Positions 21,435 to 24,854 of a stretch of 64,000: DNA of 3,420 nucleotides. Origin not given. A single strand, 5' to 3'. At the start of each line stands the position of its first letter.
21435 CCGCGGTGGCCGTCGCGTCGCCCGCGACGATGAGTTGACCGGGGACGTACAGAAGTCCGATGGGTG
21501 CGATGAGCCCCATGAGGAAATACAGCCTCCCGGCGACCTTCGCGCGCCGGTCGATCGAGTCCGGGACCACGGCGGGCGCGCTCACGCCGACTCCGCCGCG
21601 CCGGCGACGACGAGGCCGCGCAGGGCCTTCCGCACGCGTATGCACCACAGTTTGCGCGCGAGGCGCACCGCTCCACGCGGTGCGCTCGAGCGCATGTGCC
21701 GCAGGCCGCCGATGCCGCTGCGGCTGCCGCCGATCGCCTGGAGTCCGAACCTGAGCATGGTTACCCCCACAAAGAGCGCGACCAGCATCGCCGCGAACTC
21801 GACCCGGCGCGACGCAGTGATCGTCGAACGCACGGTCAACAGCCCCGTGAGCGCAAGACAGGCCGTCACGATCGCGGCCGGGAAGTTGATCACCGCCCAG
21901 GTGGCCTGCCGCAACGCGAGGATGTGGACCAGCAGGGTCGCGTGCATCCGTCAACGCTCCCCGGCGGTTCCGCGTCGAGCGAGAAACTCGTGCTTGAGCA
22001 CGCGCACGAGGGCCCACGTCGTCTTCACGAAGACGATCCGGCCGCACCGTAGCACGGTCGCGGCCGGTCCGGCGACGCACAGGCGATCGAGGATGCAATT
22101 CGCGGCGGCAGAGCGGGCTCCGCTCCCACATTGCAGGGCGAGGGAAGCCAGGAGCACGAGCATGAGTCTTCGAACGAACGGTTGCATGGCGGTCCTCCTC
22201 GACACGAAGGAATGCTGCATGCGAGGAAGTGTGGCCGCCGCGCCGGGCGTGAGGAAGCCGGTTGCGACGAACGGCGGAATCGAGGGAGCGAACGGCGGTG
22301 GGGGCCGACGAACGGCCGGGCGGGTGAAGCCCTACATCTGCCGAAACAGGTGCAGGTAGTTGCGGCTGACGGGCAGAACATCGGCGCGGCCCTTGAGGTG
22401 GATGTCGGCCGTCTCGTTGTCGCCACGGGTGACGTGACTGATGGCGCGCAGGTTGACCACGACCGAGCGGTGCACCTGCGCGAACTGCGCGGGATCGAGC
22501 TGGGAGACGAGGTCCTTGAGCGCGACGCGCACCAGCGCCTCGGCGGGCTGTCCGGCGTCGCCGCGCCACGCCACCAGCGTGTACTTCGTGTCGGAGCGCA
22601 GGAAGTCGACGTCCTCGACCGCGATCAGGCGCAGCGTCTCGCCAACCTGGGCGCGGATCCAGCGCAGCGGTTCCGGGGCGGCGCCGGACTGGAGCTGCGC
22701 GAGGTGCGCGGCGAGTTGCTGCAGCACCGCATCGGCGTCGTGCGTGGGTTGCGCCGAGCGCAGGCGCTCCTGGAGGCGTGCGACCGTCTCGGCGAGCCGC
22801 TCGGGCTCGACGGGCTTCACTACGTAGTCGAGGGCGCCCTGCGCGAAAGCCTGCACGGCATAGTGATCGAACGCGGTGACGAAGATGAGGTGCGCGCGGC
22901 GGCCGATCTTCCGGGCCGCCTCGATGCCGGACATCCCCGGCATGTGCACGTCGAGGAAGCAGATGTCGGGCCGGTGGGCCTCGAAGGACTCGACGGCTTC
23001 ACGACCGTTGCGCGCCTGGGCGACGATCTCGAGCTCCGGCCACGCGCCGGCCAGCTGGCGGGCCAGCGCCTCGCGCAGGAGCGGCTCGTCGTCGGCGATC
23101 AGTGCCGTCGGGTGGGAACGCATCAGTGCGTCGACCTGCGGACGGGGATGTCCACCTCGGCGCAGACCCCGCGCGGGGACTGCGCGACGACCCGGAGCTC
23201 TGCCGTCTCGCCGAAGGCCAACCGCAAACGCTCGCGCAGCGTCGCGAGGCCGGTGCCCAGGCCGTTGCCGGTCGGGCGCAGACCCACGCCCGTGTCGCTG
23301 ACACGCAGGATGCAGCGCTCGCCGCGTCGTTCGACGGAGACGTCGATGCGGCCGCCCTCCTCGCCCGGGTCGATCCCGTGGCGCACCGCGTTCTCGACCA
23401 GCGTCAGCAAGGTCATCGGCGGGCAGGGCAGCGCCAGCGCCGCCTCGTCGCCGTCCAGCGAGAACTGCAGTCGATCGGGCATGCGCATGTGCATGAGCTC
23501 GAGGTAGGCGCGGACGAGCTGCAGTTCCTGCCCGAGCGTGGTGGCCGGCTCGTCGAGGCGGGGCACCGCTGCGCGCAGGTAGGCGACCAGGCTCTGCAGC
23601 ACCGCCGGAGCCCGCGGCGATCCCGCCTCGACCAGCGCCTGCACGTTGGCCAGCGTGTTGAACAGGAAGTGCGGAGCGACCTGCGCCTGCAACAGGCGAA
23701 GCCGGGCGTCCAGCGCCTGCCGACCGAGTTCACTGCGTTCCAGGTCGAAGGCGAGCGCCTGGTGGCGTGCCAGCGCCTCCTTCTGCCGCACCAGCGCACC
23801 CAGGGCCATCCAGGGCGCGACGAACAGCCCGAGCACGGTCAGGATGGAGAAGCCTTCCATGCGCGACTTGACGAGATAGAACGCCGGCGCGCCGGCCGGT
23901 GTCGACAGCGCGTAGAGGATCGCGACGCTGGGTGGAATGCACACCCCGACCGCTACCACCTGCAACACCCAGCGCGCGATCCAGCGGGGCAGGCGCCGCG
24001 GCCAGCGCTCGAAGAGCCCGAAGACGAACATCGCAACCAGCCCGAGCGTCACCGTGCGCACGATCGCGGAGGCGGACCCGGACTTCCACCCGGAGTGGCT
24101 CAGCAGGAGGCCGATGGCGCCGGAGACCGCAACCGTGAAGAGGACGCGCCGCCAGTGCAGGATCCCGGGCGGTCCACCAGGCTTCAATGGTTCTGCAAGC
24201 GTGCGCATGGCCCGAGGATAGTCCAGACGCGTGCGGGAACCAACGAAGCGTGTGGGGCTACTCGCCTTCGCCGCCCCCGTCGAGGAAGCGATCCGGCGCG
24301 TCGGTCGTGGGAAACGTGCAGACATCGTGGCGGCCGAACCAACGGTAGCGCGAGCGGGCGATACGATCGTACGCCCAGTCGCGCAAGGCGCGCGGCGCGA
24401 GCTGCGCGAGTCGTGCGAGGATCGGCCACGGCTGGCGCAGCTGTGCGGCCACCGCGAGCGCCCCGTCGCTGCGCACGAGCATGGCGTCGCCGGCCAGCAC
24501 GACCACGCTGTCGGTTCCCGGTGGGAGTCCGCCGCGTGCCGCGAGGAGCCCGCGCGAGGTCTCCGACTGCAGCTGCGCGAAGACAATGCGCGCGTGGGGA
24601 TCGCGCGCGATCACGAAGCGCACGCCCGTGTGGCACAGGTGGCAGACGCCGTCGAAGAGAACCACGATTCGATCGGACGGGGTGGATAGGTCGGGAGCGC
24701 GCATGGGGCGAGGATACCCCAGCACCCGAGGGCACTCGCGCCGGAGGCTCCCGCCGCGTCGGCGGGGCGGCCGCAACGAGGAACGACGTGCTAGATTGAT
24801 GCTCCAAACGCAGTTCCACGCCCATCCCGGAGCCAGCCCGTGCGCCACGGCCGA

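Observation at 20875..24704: LytTR two-component system directly upstream of a small exported Cys-peptide/membrane/DUF4386 operon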

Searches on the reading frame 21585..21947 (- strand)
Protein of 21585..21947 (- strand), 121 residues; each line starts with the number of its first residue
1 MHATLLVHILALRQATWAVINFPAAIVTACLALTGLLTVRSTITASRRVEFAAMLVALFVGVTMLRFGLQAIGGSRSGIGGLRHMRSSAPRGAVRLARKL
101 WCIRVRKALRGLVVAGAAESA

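Call 5: search_protein_families(library=pfam, proteins=[window:21585-21947:-], max_evalue=0.01)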
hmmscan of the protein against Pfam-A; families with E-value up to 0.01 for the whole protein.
window:21585-21947:- (121 aa): 0 families

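Call 6: search_protein_families(library=ncbifam, proteins=[window:21585-21947:-], max_evalue=0.01)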
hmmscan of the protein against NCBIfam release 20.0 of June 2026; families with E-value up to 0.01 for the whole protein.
window:21585-21947:- (121 aa): 0 families

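Call 9: find_homologous_proteins(query=window:21585-21947:-, max_evalue=0.01)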
Query window:21585-21947:- (121 aa): 2 proteins with E <= 0.01 among 91 candidates.
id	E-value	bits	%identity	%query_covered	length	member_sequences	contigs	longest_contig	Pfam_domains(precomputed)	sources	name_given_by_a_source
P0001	3.6e-66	238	100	100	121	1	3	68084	-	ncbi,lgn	-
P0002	1.9e-10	59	43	93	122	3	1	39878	-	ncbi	-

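Call 15: search_protein_families(library=pfam, proteins=[window:21585-21947:-], max_evalue=10)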
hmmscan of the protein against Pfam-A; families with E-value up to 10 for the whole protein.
window:21585-21947:- (121 aa): 2 families
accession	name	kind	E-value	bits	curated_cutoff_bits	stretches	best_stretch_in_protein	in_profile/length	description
PF03391.21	Nepo_coat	-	0.1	12.6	22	1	11-64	42-95/167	Nepovirus coat protein, central domain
PF11118.13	DUF2627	-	0.16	12.9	22.4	1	26-74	10-58/76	Protein of unknown function (DUF2627)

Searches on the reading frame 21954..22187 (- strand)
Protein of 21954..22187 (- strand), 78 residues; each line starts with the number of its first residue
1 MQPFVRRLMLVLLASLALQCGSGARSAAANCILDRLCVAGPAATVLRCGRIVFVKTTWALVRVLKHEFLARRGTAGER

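Call 5: search_protein_families(library=pfam, proteins=[window:21954-22187:-], max_evalue=0.01)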
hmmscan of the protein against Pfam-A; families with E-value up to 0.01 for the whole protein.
window:21954-22187:- (78 aa): 0 families

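Call 6: search_protein_families(library=ncbifam, proteins=[window:21954-22187:-], max_evalue=0.01)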
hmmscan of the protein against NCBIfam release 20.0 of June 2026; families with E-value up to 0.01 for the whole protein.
window:21954-22187:- (78 aa): 0 families

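Call 15: search_protein_families(library=pfam, proteins=[window:21954-22187:-], max_evalue=10)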
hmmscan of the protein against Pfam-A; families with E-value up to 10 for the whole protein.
window:21954-22187:- (78 aa): 0 families

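Call 37: search_protein_representatives(protein=window:21954-22187:-)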
Query: 78 residues. Proteins with E-value up to 0.001 (for the whole library): 4; up to 1e-10: 2; up to 1e-30: 1. The best 4 are listed.
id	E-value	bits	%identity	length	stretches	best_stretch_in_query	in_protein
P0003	3.0e-43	160.4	100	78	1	1-78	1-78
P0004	1.7e-17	78.8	60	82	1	1-76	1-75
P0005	4.5e-06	42.6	45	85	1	3-75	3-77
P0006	2.7e-05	40.2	44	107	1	1-77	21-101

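Call 41: find_encoding_contigs(protein=P0005, flank=6000, max_places=4)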
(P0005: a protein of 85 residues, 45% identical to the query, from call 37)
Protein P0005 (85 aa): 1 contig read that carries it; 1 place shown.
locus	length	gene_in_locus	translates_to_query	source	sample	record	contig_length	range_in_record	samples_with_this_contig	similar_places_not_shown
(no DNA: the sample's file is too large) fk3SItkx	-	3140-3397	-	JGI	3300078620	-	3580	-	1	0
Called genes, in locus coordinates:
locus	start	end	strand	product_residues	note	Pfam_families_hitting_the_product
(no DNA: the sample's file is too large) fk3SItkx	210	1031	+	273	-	PF13489:Methyltransf_23, PF01209:Ubie_methyltran, PF13847:Methyltransf_31, PF08241:Methyltransf_11, PF08242:Methyltransf_12, PF13649:Methyltransf_25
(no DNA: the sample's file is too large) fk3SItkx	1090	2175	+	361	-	PF06580:His_kinase, PF02518:HATPase_c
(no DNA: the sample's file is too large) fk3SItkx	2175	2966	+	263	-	PF00072:Response_reg, PF04397:LytTR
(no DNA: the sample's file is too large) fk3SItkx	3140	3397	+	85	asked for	-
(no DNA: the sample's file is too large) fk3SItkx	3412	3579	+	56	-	?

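Call 42: find_encoding_contigs(protein=P0006, flank=6000, max_places=4)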
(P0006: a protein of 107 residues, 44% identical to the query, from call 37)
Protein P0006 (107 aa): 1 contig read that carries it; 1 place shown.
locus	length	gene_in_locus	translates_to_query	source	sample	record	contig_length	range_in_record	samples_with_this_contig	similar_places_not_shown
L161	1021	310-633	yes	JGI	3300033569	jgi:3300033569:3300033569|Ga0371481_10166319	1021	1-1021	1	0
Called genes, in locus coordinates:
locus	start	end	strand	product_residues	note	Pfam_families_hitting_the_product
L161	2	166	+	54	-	?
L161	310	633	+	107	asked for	-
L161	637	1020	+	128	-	?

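Call 63: search_protein_families(library=pfam, proteins=[L161:637-1020:+], max_evalue=0.01)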
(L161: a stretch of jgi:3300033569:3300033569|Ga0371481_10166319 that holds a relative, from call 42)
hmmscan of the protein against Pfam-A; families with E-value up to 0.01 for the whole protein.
L161:637-1020:+ (128 aa): 1 family
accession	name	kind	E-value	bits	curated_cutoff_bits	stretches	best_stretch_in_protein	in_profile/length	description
PF10067.14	DUF2306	-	0.00032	21.3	31.6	1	6-87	2-89/147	Predicted membrane protein (DUF2306)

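Call 65: find_homologous_proteins(query=window:21954-22187:-, max_evalue=0.01)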
Query window:21954-22187:- (78 aa): 1 proteins with E <= 0.01 among 1 candidates.
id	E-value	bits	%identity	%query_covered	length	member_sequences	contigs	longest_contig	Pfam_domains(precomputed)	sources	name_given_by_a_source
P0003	9.5e-43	160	100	100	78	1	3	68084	-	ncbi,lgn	-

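Call 69: predict_structure(alignment_id=A4)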
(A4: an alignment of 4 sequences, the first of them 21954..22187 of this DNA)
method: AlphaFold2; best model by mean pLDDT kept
length: 78 residues; sequences in the alignment: 4
mean_pLDDT: 57.9   pTM: 0.28
mean pLDDT of the five models: 57.9, 55.3, 54.4, 51.0, 50.6
residues with pLDDT >= 90: 0; 70-90: 9; 50-70: 49; < 50: 20
segments of 3 or more residues with pLDDT < 50: 22-39
pLDDT, mean of each block of 10 residues (from residue 1): 64 67 47 47 54 61 68 54
secondary structure, 60 per line:
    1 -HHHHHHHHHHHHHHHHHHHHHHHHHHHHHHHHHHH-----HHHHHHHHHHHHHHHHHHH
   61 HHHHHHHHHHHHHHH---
elements in order: H2-36 H42-75

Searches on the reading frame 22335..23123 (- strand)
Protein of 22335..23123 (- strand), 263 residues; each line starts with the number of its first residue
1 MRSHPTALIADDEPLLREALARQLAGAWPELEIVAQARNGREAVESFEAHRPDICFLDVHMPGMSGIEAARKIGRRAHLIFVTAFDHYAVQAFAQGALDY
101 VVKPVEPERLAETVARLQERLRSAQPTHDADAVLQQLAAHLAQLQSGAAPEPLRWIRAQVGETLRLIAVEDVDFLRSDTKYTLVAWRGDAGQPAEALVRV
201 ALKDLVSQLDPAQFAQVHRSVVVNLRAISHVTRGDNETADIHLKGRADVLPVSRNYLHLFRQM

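Call 5: search_protein_families(library=pfam, proteins=[window:22335-23123:-], max_evalue=0.01)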
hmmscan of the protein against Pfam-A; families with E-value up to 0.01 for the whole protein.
window:22335-23123:- (263 aa): 2 families
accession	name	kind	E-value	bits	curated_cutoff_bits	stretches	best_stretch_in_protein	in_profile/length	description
PF00072.30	Response_reg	-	3.8e-24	85.4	30.2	1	8-114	2-110/111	Response regulator receiver domain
PF04397.21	LytTR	-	1.1e-17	64.5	22.6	1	164-262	3-95/98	LytTr DNA-binding domain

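Call 6: search_protein_families(library=ncbifam, proteins=[window:22335-23123:-], max_evalue=0.01)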
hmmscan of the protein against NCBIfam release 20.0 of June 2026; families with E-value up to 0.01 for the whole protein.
window:22335-23123:- (263 aa): 95 families (the best 25 are shown)
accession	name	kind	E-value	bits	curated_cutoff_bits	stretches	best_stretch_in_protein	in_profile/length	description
NF008677.0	PRK11697.1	equivalog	9.6e-43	146.2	246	1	7-262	4-233/238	two-component system response regulator BtsR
NF010684.1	PRK14084.1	equivalog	1.8e-31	109.8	375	1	7-262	3-250/254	response regulator transcription factor LytR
NF001965.0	PRK00742.1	subfamily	1.9e-19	70.1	293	1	7-136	6-142/357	chemotaxis-specific protein-glutamate methyltransferase CheB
NF007935.0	PRK10651.1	equivalog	1.2e-18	67.1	250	1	5-115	7-121/216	two-component system response regulator NarL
NF008469.0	PRK11361.1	equivalog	1.7e-18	66.6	714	1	3-118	3-120/461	acetoacetate metabolism transcriptional regulator AtoC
NF009206.0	PRK12555.1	subfamily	1e-17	64.1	342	1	8-132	4-135/340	chemotaxis-specific protein-glutamate methyltransferase CheB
NF040689.1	MtrAB_MtrA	equivalog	3.6e-16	59.2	300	1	8-133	2-125/219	MtrAB system response regulator MtrA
NF011896.0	PRK15369.1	equivalog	8e-16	58.3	242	1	7-139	6-142/211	two component system response regulator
NF045944.1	ResRegRpaBCyano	equivalog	5.1e-15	55.5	330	1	8-129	1-123/229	response regulator transcription factor RpaB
NF041367.1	CheY_Halo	equivalog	7.4e-14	52.1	200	1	8-114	2-110/114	chemotaxis protein CheY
NF007708.0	PRK10403.1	equivalog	9.7e-14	51.3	343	1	7-115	9-121/215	nitrate/nitrite response regulator protein NarP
TIGR02154.1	PhoB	equivalog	1.6e-13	50.5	296.2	1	6-132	4-131/226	phosphate regulon transcriptional regulator PhoB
NF041733.1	resp_reg_CseB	equivalog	2.9e-13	49.7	350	1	8-130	4-124/228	two-component system response regulator CseB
TIGR02875.1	spore_0_A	equivalog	5.9e-13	48.7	200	1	8-122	6-126/262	sporulation transcription factor Spo0A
NF006900.1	PRK09390.1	equivalog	9.3e-12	44.9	255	1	2-138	2-141/203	response regulator FixJ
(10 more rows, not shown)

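Call 49: search_solved_structures(query=window:22335-23123:-, max_evalue=0.00001)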
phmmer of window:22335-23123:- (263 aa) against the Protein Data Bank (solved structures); distinct sequences matched with E-value up to 0.00001: 115 (the best 60 are shown).
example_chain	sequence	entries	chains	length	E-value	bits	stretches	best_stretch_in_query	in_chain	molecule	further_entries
6swb_A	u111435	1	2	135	1.6e-20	77.1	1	4-125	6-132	Two-component response regulator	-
6swf_A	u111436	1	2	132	4.5e-20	75.7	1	7-125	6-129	Two-component response regulator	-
9xzo_A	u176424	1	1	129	1.8e-17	67.1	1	7-116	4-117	De novo protein M1X0B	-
6m8o_A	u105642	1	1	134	5.5e-17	65.5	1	7-134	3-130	DNA-binding response regulator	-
1a04_A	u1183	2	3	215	3.3e-15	59.7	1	5-114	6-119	NITRATE/NITRITE RESPONSE REGULATOR PROTEIN NARL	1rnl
4iga_A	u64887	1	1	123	3.8e-15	59.5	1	7-116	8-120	Chemotaxis protein CheY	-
1tmy_A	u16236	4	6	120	4.2e-15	59.4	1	7-116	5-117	CHEY PROTEIN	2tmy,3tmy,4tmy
1u0s_Y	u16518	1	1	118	5.2e-15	59.1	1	7-115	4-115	Chemotaxis protein cheY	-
3a0r_B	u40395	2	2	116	6.7e-15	58.7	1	7-117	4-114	Response regulator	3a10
3a0u_A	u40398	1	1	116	6.7e-15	58.7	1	7-117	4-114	Response regulator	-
1s8n_A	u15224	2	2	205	1e-14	58.1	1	7-128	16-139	putative antiterminator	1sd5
6er7_A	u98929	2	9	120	1.9e-14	57.2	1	7-117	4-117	120aa long hypothetical chemotaxis protein (CheY)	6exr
4qyw_A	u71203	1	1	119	5.7e-14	55.7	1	7-116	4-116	Chemotaxis protein CheY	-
9rhz_C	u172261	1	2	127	1.8e-13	54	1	7-114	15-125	Chemotaxis protein CheY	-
2qv0_A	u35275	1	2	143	2.9e-13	53.3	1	7-118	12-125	Protein mrkE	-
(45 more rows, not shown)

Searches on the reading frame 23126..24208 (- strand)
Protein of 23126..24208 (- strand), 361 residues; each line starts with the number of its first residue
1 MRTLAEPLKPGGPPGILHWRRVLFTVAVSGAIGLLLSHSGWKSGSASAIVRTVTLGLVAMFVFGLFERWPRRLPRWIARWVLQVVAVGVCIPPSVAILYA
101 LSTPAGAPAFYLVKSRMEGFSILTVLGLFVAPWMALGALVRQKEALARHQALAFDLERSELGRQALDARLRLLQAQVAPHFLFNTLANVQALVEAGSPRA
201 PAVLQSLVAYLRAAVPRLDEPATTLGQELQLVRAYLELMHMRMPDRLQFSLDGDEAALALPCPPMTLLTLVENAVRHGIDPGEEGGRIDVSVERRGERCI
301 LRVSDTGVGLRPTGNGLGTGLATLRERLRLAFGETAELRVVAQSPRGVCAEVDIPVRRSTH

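Call 5: search_protein_families(library=pfam, proteins=[window:23126-24208:-], max_evalue=0.01)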
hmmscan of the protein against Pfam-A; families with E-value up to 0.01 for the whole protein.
window:23126-24208:- (361 aa): 2 families
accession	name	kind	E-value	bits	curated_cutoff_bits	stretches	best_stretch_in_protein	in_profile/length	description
PF06580.19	His_kinase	-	1.5e-20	73.6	25.2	1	168-247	1-81/81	Histidine kinase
PF02518.31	HATPase_c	-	8.8e-08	33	26.4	1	268-357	11-110/111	Histidine kinase-, DNA gyrase B-, and HSP90-like ATPase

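Call 6: search_protein_families(library=ncbifam, proteins=[window:23126-24208:-], max_evalue=0.01)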
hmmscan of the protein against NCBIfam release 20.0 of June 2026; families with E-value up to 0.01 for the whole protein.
window:23126-24208:- (361 aa): 6 families
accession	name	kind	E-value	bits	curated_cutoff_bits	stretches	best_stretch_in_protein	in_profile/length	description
TIGR02966.1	phoR_proteo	equivalog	0.00051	19.2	334.2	1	267-312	234-275/333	phosphate regulon sensor histidine kinase PhoR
NF046044.1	PnpS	equivalog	0.00061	18.9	400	1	260-311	279-330/390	two-component system histidine kinase PnpS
NF008649.0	PRK11644.1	equivalog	0.0008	18.3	408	1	272-356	422-496/499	signal transduction histidine-protein kinase/phosphatase UhpB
NF041735.1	hist_kin_RppB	equivalog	0.0015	17.4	400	1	265-312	332-379/438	two-component system sensor histidine kinase RppB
TIGR01386.1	cztS_silS_copS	subfamily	0.003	16.6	292.55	1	268-312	359-399/457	heavy metal sensor histidine kinase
NF051872.1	HisKinPhyk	equivalog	0.0043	15.7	750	0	269-322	456-509/537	sensor histidine kinase PhyK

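Call 18: find_related_loci(query=window:23126-24208:-, collection=metagenome_contigs, flank=6000)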
Query window:23126-24208:- (361 aa) in metagenome_contigs; peptide patterns used: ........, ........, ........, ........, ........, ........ (x = any residue, [..] = any of these).
600 stretches matched a pattern (row limit reached: there are more); 528 encode a relative of the query (tblastn E <= 1e-3); the best 80 are kept; 80 distinct loci.
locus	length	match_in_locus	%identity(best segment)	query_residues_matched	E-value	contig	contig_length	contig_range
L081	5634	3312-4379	73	1-357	4e-170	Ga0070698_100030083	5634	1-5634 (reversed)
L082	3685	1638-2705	74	1-357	1e-173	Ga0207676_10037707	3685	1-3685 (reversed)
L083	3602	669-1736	69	1-357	2e-168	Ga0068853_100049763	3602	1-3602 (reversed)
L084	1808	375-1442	75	1-357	5e-173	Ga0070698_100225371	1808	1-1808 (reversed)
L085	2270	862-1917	69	7-359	4e-170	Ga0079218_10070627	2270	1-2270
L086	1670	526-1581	70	5-357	5e-173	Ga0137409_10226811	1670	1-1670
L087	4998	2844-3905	71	1-355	2e-160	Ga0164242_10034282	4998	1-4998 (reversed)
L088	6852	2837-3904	72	1-357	3e-157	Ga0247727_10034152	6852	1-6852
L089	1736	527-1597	69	1-355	3e-170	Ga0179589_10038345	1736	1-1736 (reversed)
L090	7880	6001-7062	69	7-361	1e-155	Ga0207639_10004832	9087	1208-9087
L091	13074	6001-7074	69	1-359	1e-155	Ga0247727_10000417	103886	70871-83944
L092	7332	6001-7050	69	7-357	2e-155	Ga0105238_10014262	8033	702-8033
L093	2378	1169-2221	70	8-359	6e-166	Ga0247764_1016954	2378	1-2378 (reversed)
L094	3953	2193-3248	69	5-357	2e-159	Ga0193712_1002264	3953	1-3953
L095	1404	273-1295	69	20-361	3e-169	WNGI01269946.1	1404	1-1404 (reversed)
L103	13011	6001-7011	68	19-356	3e-147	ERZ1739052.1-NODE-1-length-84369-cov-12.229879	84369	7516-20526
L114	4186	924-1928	65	20-357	5e-145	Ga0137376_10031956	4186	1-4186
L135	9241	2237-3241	64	20-355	4e-138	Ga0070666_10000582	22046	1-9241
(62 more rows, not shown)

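Call 63: search_protein_families(library=pfam, proteins=[L135:4121-4498:+, L103:8905-9324:+, L092:4137-5075:+, L091:8816-9943:-, L114:2790-3530:+], max_evalue=0.01)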
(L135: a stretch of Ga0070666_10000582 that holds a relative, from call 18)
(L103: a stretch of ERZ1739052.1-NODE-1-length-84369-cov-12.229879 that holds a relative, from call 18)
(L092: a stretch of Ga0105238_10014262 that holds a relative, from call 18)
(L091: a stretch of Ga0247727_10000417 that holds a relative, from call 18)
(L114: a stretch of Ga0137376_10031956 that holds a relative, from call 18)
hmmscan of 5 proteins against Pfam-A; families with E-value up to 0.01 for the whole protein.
L135:4121-4498:+ (126 aa): 0 families

L103:8905-9324:+ (140 aa): 0 families

L092:4137-5075:+ (313 aa): 1 family
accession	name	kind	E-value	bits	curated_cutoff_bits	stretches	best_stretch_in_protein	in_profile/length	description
PF10067.14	DUF2306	-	4.4e-14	53.3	31.6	1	117-235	3-119/147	Predicted membrane protein (DUF2306)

L091:8816-9943:- (376 aa): 3 families
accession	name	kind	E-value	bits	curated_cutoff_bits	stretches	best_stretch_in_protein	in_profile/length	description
PF13602.12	ADH_zinc_N_2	-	1.4e-32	113.8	27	1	239-373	1-134/134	Zinc-binding dehydrogenase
PF00107.32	ADH_zinc_N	-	2.2e-16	60.4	31.8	1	208-291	1-92/129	Zinc-binding dehydrogenase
PF08240.17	ADH_N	-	8.9e-16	58.5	23.5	1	77-163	2-101/104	Alcohol dehydrogenase GroES-like domain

L114:2790-3530:+ (247 aa): 1 family
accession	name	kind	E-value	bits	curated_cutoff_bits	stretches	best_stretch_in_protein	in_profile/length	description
PF14329.11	DUF4386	-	1.9e-37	129.7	27.6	1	23-230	1-210/210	Domain of unknown function (DUF4386)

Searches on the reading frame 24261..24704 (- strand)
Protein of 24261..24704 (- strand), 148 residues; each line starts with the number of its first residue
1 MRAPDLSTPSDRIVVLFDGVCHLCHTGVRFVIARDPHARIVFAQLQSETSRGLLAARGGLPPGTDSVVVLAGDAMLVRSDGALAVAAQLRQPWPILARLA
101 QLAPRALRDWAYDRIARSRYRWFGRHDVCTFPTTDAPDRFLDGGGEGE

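Call 5: search_protein_families(library=pfam, proteins=[window:24261-24704:-], max_evalue=0.01)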
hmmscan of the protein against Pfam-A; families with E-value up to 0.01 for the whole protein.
window:24261-24704:- (148 aa): 1 family
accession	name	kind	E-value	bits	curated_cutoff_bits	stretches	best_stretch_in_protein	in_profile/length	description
PF04134.17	DCC1-like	-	1.1e-23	85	27.8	1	15-125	1-113/113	DCC1-like thiol-disulfide oxidoreductase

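Call 6: search_protein_families(library=ncbifam, proteins=[window:24261-24704:-], max_evalue=0.01)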
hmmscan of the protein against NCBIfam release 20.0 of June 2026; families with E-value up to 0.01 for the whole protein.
window:24261-24704:- (148 aa): 0 families
